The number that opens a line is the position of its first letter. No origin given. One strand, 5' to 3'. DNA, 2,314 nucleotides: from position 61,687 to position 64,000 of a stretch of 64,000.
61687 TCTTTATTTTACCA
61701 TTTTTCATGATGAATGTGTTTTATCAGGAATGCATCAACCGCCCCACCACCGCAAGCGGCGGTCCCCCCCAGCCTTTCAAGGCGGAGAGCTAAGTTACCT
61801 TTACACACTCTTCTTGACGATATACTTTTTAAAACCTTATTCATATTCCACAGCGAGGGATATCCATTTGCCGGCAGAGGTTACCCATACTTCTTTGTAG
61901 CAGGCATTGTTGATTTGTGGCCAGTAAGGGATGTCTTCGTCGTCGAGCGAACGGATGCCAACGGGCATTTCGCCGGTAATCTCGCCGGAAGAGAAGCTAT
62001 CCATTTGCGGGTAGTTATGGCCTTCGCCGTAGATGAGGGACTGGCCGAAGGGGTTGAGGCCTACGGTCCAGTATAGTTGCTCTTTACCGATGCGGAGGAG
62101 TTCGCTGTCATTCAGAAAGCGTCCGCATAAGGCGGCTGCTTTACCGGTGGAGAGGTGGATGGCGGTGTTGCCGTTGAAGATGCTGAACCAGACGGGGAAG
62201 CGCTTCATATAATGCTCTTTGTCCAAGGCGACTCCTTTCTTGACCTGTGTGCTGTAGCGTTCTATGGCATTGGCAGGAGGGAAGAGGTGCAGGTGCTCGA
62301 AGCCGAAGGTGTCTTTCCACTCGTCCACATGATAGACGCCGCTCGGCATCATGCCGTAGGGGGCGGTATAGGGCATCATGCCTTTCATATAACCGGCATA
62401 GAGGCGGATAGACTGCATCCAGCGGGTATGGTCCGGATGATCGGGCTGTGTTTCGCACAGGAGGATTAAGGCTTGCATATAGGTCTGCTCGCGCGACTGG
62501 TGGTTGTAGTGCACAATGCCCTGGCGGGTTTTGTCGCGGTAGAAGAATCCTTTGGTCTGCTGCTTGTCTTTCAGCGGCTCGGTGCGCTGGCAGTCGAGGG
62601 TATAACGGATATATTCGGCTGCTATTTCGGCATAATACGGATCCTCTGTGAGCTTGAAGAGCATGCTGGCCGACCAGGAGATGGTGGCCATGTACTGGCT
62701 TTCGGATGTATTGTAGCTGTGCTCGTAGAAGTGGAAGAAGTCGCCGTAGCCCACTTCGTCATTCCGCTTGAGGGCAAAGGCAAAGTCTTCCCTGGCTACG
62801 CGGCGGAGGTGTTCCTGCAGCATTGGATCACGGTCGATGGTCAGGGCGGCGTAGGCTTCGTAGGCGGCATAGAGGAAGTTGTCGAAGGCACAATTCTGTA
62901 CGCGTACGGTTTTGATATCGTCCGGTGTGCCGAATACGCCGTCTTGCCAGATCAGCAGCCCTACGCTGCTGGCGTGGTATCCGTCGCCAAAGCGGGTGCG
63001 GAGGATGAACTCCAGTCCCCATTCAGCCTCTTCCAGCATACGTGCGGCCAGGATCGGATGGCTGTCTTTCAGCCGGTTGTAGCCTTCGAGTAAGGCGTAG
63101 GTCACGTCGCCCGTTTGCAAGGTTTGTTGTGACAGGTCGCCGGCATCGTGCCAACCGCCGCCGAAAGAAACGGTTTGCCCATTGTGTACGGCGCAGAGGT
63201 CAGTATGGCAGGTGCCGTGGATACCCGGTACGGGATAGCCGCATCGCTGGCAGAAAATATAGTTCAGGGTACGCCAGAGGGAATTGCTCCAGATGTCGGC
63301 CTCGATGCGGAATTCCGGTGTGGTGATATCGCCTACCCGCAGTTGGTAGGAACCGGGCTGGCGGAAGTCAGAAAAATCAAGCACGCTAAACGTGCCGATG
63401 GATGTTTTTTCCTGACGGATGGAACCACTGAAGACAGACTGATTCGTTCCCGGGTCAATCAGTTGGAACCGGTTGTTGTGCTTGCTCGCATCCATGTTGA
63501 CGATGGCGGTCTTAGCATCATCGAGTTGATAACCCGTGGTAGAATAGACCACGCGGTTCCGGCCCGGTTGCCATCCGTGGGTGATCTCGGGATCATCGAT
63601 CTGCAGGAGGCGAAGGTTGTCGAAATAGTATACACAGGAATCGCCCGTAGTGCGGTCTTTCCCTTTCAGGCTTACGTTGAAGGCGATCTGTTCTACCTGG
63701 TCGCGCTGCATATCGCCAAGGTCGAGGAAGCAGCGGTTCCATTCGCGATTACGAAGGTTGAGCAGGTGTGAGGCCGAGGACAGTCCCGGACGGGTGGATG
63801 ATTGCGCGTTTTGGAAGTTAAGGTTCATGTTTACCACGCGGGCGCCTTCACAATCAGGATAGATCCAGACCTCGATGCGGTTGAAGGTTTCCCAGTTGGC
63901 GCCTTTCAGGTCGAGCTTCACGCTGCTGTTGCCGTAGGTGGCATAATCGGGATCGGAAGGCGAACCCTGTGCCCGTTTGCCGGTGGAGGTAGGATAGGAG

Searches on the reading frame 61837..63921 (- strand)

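Call 31: search_protein_families(library=pfam, proteins=[window:61837-63921:-], max_evalue=0.0001)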
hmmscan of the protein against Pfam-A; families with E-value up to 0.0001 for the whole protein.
window:61837-63921:- (694 aa): 2 families
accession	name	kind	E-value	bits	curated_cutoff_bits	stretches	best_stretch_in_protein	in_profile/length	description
PF00759.25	Glyco_hydro_9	-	5.7e-23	82.4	27.7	1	214-639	4-383/444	Glycosyl hydrolase family 9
PF02927.20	CelD_N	-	1e-12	49.1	24.6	1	125-200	7-85/86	Cellulase N-terminal ig-like domain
